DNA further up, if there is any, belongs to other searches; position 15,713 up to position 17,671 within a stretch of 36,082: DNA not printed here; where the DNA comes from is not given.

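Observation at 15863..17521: Circularly permuted OppA-type substrate-binding lipoprotein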

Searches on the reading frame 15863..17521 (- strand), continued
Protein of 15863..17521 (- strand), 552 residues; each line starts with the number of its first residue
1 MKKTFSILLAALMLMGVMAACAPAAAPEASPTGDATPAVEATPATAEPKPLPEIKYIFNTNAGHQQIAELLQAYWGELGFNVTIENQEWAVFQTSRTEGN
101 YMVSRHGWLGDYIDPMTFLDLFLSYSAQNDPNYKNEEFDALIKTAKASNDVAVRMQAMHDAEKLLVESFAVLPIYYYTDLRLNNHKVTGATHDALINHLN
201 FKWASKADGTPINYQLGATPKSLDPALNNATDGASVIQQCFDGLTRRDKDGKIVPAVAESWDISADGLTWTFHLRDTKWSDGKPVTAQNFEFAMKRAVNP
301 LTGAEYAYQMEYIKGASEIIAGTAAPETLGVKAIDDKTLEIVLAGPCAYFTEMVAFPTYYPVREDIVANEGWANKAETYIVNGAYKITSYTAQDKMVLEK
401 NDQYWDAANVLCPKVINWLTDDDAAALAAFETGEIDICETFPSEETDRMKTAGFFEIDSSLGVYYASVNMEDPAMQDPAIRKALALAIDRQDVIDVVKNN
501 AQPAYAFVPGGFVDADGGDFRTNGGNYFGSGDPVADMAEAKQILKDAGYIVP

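Call 31: list_cluster_members(proteins=[P0002, P0005, P0006, P0008, P0009, P0011, P0012, P0014, P0023, P0040])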
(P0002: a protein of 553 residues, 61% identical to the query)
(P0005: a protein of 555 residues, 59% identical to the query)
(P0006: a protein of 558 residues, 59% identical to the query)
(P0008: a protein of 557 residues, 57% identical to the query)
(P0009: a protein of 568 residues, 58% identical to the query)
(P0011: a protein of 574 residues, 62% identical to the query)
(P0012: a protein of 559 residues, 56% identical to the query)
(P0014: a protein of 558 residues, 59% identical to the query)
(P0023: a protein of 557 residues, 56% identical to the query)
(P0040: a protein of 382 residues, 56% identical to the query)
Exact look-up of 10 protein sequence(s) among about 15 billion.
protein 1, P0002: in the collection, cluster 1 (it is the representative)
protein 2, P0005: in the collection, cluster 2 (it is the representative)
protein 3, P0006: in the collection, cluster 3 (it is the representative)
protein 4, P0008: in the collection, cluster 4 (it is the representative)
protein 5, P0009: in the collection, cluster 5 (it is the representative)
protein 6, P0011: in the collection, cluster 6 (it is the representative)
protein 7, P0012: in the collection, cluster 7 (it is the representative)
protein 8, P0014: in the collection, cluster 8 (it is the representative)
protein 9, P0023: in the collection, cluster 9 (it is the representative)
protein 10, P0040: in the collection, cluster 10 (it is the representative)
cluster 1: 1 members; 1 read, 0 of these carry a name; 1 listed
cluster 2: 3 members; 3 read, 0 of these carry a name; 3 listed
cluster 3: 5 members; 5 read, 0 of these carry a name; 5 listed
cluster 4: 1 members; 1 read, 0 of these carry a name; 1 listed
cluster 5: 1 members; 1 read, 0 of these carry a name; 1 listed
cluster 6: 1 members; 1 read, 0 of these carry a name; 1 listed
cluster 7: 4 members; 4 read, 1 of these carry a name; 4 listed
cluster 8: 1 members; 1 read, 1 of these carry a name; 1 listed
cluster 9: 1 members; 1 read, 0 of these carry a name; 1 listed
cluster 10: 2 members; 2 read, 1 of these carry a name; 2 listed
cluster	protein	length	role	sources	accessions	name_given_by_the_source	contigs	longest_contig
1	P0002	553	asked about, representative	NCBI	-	-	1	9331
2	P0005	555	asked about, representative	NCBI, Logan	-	-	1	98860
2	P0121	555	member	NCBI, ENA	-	-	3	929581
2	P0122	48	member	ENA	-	-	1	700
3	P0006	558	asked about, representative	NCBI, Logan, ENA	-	-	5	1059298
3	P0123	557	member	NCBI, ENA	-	-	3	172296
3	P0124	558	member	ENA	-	-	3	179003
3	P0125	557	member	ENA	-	-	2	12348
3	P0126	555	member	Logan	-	-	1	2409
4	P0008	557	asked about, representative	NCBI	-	-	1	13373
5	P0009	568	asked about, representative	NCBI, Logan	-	-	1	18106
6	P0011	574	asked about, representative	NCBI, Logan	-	-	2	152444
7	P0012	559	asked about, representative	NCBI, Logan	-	-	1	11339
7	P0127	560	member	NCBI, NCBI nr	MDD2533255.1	MAG: ABC transporter substrate-binding protein [Eubacteriales bacterium] | ABC transporter substrate-binding protein [Eubacteriales bacterium]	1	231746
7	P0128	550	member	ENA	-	-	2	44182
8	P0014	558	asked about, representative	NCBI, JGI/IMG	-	oligopeptide transport system substrate-binding protein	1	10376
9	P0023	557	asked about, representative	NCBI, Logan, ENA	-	-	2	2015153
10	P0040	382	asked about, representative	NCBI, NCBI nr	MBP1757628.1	MAG: extracellular solute-binding protein family 5, partial [Firmicutes bacterium] | extracellular solute-binding protein family 5 [Bacillota bacterium]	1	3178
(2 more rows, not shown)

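Call 32: predict_structure(alignment_id=A1)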
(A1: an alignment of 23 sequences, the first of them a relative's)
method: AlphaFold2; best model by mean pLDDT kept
length: 552 residues; sequences in the alignment: 23
mean_pLDDT: 88.0   pTM: 0.83
mean pLDDT of the five models: 88.0, 87.5, 87.5, 87.4, 85.2
residues with pLDDT >= 90: 388; 70-90: 111; 50-70: 9; < 50: 44
segments of 3 or more residues with pLDDT < 50: 1-44
pLDDT, mean of each block of 10 residues (from residue 1): 44 36 29 35 63 95 91 98 91 86 92 91 77 90 92 96 95 94 96 91 94 91 81 89 95 95 96 98 98 92 76 92 93 98 92 92 92 89 96 93 97 95 92 95 92 94 94 94 98 91 95 94 92 96 97 89
secondary structure, 60 per line:
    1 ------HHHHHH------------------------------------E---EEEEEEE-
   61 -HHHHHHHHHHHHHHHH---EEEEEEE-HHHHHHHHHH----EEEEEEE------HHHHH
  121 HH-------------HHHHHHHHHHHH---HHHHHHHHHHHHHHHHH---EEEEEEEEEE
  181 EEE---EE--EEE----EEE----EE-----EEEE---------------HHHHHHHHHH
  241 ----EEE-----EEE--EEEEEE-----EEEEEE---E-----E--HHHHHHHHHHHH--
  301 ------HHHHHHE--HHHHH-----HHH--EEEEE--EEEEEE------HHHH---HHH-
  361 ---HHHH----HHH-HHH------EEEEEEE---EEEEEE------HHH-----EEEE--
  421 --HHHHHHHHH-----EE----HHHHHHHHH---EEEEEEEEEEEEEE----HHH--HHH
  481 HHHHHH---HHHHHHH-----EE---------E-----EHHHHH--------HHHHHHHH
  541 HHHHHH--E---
elements in order: H7-12 E53-59 H62-77 E81-87 H89-98 E103-109 H116-122 H136-147 H151-167 E171-183 E191-193 E198-200 E212-215 H231-240 E245-247 E253-255 E258-263 E269-274 H287-298 H307-312 H316-320 E331-335 E338-343 H350-353 H364-367 E385-391 E395-400 E415-418 H423-431 H443-451 E455-468 H478-486 H490-496 H520-524 H533-546
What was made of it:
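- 17381..17458 (-): Ala/Pro/Thr-rich flexible tether (residues 22-47). AF2 pLDDT is below 50 for residues 1-44 (call 32).
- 16889..16903 (-): Junction (residues 207-211, ADGTP) joining the old C-terminus (...FKWASK) directly to the old mature N-terminus (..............). AF2 pLDDT is above 90 across residues 198-215 (call 32).
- On Pfam PF00496 SBP_bac_5 / cluster-C substrate-binding proteins: The AF2 model is confident (pLDDT 88, pTM 0.83; call 32).
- AF2 model: pLDDT 88, pTM 0.83, only the signal peptide and tether disordered: call 32. A confident AF2 fold (call 32).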

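Call 35: fold_search(model_id=the predicted structure, library=pdb)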
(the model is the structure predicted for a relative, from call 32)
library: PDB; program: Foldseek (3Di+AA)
matches with E <= 10: 1450; with E <= 0.001: 149
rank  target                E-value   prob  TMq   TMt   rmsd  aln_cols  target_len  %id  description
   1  8arn_A                4.7e-28  1.00  0.54  0.58   2.9       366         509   34  Crystal structure of the peptide binding protein, OppA, from Bacillus subtilis in complex with an endogenous tetrapept (released 2023-02-22)
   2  8are_A                5.6e-28  1.00  0.54  0.59   3.2       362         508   34  Crystal structure of the peptide binding protein, OppA, from Bacillus subtilis in complex with a PhrE-derived pentapep (released 2023-02-22)
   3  8azb                  6.2e-28  1.00  0.53  0.58   3.8       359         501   31  Crystal Structure of the peptide binding protein DppE from Bacillus subtilis in the unliganded state (released 2023-02-22)
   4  8ay0_B                1.8e-27  1.00  0.53  0.59   3.4       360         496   32  Crystal Structure of the peptide binding protein DppE from Bacillus subtilis in complex with murein tripeptide (released 2023-02-22)
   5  8ay0_C                1.9e-27  1.00  0.53  0.60   4.0       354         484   31  Crystal Structure of the peptide binding protein DppE from Bacillus subtilis in complex with murein tripeptide (released 2023-02-22)
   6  8ay0_A                2.2e-27  1.00  0.54  0.60   3.7       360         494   31  Crystal Structure of the peptide binding protein DppE from Bacillus subtilis in complex with murein tripeptide (released 2023-02-22)
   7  3zs6_A                4.9e-26  1.00  0.54  0.58   4.6       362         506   31  The Structural characterization of Burkholderia pseudomallei OppA. (released 2012-07-04)
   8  5kzt_A                1.3e-25  1.00  0.53  0.57   5.9       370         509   31  Listeria monocytogenes OppA bound to peptide (released 2016-08-10)
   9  6dqr_A                1.7e-25  1.00  0.53  0.57   3.0       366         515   29  Crystal structure of Haemophilus influenzae OppA complex with MGG (released 2018-11-28)
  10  6dtg_A                3.1e-25  1.00  0.53  0.56   3.1       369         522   29  Crystal structure of Haemophilus influenzae OppA complex with YLGANGRGGGS (released 2018-11-28)
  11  6dth_A                1.1e-24  1.00  0.53  0.57   3.0       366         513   29  Crystal structure of Haemophilus influenzae OppA complex with RPPGFSPFR (released 2018-11-28)
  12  4toz_B                1.3e-24  1.00  0.45  0.48   6.2       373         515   29  MppA Periplasmic Murein Tripeptide Binding Protein, Unliganded Open Form (released 2015-06-10)
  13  5kzt_B                1.5e-24  1.00  0.53  0.58   4.7       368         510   31  Listeria monocytogenes OppA bound to peptide (released 2016-08-10)
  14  9a37_MODEL_1_A        1.5e-24  1.00  0.51  0.52   4.0       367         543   30  Model of E. coli OppA by in-cell photo-crosslinking MS and deep learning (released 2023-02-24)
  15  6dqq_A                1.7e-24  1.00  0.53  0.56   3.1       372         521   29  Crystal structure of Haemophilus influenzae OppA complex with endogenous peptide (released 2018-11-28)
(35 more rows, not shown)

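Call 36: search_protein_families(library=pfam, proteins=[L004:3991-5328:+, L004:8001-9725:+, L006:8001-9674:+], max_evalue=0.01)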
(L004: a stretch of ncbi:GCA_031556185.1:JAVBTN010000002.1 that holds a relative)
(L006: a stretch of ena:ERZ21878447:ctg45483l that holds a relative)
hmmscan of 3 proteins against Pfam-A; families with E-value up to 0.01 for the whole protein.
L004:3991-5328:+ (445 aa): 5 families
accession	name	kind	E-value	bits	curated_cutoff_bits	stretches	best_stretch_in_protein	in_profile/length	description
PF12799.13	LRR_4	-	2.4e-24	85.2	27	3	157-194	2-42/44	Leucine Rich repeats (2 copies)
PF02368.24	Big_2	-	5.1e-07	30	22.8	1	369-438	10-76/79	Bacterial Ig-like domain (group 2)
PF23952.1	LRR_EndoS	-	5.1e-06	27.1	27.9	0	73-186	25-91/116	Endo-beta-N-acetylglucosaminidase EndoS LRR domain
PF13855.12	LRR_8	-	7.3e-06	26.1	27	0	158-210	3-61/61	Leucine rich repeat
PF00560.39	LRR_1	-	0.00023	21.1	20.6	0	273-284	2-13/23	Leucine Rich Repeat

L004:8001-9725:+ (574 aa): 1 family
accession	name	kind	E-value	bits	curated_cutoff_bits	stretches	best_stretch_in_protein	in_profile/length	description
PF00496.27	SBP_bac_5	-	3.1e-88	296.8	32.4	1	106-495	1-367/368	Bacterial extracellular solute-binding proteins, family 5 Middle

L006:8001-9674:+ (557 aa): 3 families
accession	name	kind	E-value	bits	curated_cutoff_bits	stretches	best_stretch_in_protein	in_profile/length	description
PF00496.27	SBP_bac_5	-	1.3e-90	304.6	32.4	1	96-478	1-367/368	Bacterial extracellular solute-binding proteins, family 5 Middle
PF21827.1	New_glue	-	0.00022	21.3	31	1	3-51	1-49/94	New glue protein family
PF21230.3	Nakanori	-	0.0068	16.7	27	0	383-448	14-80/160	Nakanori-like protein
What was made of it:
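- Tried and rejected: The 445-aa ORF after oppF is an LRR/Big_2 protein, not an OppA remnant (call 36).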

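Call 38: find_encoding_contigs(protein=P0009, flank=9000, max_places=2)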
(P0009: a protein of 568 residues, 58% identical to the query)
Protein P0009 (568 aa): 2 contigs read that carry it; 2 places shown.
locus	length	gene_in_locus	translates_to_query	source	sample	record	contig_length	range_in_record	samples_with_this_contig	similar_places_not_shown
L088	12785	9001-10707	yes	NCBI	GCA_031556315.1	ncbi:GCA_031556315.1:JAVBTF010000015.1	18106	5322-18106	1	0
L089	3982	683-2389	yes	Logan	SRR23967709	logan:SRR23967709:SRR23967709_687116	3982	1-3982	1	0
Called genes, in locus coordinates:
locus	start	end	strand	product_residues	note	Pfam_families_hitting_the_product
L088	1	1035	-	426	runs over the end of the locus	PF00817:IMS, PF21999:IMS_HHH_1 (faint), PF11799:IMS_C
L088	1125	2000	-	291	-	PF02588:YitT_membrane, PF19700:DUF6198 (faint), PF10035:DUF2179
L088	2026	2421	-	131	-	PF00636:Ribonuclease_3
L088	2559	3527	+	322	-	PF13641:Glyco_tranf_2_3 (weak), PF00535:Glycos_transf_2, PF10111:Glyco_tranf_2_2 (weak)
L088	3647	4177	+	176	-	-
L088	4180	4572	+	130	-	PF00383:dCMP_cyt_deam_1, PF08211:dCMP_cyt_deam_2, PF26947:CDL (weak)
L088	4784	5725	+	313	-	PF19300:BPD_transp_1_N, PF00528:BPD_transp_1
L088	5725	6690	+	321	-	PF12911:OppC_N, PF00528:BPD_transp_1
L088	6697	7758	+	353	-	PF00005:ABC_tran, PF13304:AAA_21, PF08352:oligo_HPY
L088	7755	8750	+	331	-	PF00005:ABC_tran, PF08352:oligo_HPY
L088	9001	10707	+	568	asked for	PF00496:SBP_bac_5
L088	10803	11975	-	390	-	PF00563:EAL, PF08668:HDOD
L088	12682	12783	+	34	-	?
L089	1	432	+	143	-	?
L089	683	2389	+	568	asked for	PF00496:SBP_bac_5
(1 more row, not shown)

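Call 39: find_encoding_contigs(protein=P0016, flank=9000, max_places=2)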
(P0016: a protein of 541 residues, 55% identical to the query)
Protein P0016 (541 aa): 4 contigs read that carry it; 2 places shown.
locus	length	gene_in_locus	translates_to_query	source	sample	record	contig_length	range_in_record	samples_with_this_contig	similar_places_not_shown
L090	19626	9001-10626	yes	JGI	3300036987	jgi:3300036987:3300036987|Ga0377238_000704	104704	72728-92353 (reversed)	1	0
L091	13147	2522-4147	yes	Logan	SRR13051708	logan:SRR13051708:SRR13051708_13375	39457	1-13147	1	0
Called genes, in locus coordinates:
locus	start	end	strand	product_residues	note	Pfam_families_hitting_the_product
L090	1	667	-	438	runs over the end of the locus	PF01547:SBP_bac_1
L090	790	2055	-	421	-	PF01208:URO-D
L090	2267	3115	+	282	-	PF01261:AP_endonuc_2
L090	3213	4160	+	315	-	PF00781:DAGK_cat, PF19279:YegS_C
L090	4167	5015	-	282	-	PF00106:adh_short, PF13561:adh_short_C2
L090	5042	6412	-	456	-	PF02614:UxaC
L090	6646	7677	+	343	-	PF08240:ADH_N, PF16912:Glu_dehyd_C, PF00107:ADH_zinc_N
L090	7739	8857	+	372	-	PF01408:GFO_IDH_MocA, PF02894:GFO_IDH_MocA_C, PF22725:GFO_IDH_MocA_C3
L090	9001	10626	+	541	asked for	PF00496:SBP_bac_5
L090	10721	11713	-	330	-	PF00005:ABC_tran, PF08352:oligo_HPY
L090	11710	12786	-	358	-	PF00005:ABC_tran, PF13304:AAA_21 (weak), PF08352:oligo_HPY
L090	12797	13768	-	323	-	PF12911:OppC_N, PF00528:BPD_transp_1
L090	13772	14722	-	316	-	PF19300:BPD_transp_1_N, PF00528:BPD_transp_1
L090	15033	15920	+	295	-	PF00892:EamA (faint)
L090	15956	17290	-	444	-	PF02310:B12-binding, PF04055:Radical_SAM, PF13282:DUF4070 (weak)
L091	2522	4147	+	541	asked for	PF00496:SBP_bac_5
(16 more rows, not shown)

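Call 41: search_protein_families(library=ncbifam, proteins=[window:15863-17521:-], max_evalue=0.001)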
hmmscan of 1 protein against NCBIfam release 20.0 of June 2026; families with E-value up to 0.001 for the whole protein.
window:15863-17521:- (552 aa): 11 families
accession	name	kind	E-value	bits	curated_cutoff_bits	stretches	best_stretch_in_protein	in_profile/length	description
NF011684.0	PRK15104.1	equivalog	1.2e-93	314.7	947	2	216-549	45-379/543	oligopeptide ABC transporter substrate-binding protein OppA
NF007287.0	PRK09755.1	equivalog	2.8e-65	221.2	1098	2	213-549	36-371/535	ABC transporter substrate-binding protein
NF045467.1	Opp4A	equivalog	4.6e-39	134.1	650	2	205-549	30-380/556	oligopeptide ABC transporter substrate-binding protein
TIGR02294.1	nickel_nikA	equivalog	2.4e-33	115.5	393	2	238-499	33-287/501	nickel ABC transporter substrate-binding protein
NF043070.1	DppA_dipep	equivalog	7.8e-29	100.6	1005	2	240-512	60-342/535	dipeptide ABC transporter periplasmic-binding protein DppA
NF045468.1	Opp5A_nikA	equivalog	8.6e-27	93.8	600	1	216-549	24-318/488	nickel ABC transporter substrate-binding protein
NF011689.0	PRK15109.1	equivalog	2.2e-26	92.7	560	2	252-497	78-331/547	ABC transporter substrate-binding protein SapA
NF011942.0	PRK15413.1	equivalog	1e-20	73.9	594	1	217-549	35-343/512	glutathione ABC transporter substrate-binding protein GsiB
NF047575.1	opine_bind_CntA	exception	2.8e-19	69.1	800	1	240-505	65-327/535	staphylopine-dependent metal ABC transporter substrate-binding lipoprotein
NF043077.1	MMSYN1_0169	equivalog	2.1e-17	62.9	650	2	337-435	266-375/896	oligopeptide ABC transporter substrate-binding protein OppA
TIGR04028.1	SBP_KPN_01854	hypoth_equivalog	6.4e-12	44.8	468.5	1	234-503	24-295/509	TIGR04028 family ABC transporter substrate-binding protein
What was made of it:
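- On NCBIfam NF011684 (enterobacterial OppA equivalog): 314.7 bits against a cut-off of 947, in two stretches (call 41).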

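Call 51: find_encoding_contigs(protein=P0005, flank=6000, max_places=1)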
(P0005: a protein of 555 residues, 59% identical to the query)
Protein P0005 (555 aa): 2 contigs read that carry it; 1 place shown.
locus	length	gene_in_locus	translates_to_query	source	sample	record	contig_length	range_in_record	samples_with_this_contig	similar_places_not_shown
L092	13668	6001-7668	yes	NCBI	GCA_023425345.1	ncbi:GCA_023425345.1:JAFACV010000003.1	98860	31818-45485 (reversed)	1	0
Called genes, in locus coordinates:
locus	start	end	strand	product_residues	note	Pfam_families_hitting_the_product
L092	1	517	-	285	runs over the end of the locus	PF06182:ABC2_membrane_6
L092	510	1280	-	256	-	-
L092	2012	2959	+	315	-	PF19300:BPD_transp_1_N, PF00528:BPD_transp_1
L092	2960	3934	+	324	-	PF12911:OppC_N, PF00528:BPD_transp_1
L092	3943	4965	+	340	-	PF00005:ABC_tran, PF02463:SMC_N (weak), PF13304:AAA_21, PF08352:oligo_HPY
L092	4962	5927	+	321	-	PF00005:ABC_tran, PF08352:oligo_HPY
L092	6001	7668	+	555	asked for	PF00496:SBP_bac_5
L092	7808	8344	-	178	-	PF02482:Ribosomal_S30AE, PF16321:Ribosom_S30AE_C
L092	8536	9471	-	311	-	PF01116:F_bP_aldolase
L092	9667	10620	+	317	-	PF00535:Glycos_transf_2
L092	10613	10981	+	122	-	-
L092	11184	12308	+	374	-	PF02073:Peptidase_M29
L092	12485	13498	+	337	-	PF00044:Gp_dh_N, PF02800:Gp_dh_C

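Call 52: find_encoding_contigs(protein=P0002, flank=6000, max_places=1)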
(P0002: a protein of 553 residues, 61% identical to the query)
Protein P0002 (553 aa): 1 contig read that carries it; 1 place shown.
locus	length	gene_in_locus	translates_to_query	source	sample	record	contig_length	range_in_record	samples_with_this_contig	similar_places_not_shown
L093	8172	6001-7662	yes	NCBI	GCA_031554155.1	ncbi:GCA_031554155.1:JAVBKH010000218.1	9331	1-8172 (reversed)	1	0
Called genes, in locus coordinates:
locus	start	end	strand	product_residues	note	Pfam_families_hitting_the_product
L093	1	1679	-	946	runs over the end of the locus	?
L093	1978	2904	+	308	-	PF19300:BPD_transp_1_N (weak), PF00528:BPD_transp_1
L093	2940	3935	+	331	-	PF12911:OppC_N, PF00528:BPD_transp_1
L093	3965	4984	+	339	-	PF00005:ABC_tran, PF13304:AAA_21, PF08352:oligo_HPY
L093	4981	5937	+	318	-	PF00005:ABC_tran, PF08352:oligo_HPY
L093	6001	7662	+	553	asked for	PF00496:SBP_bac_5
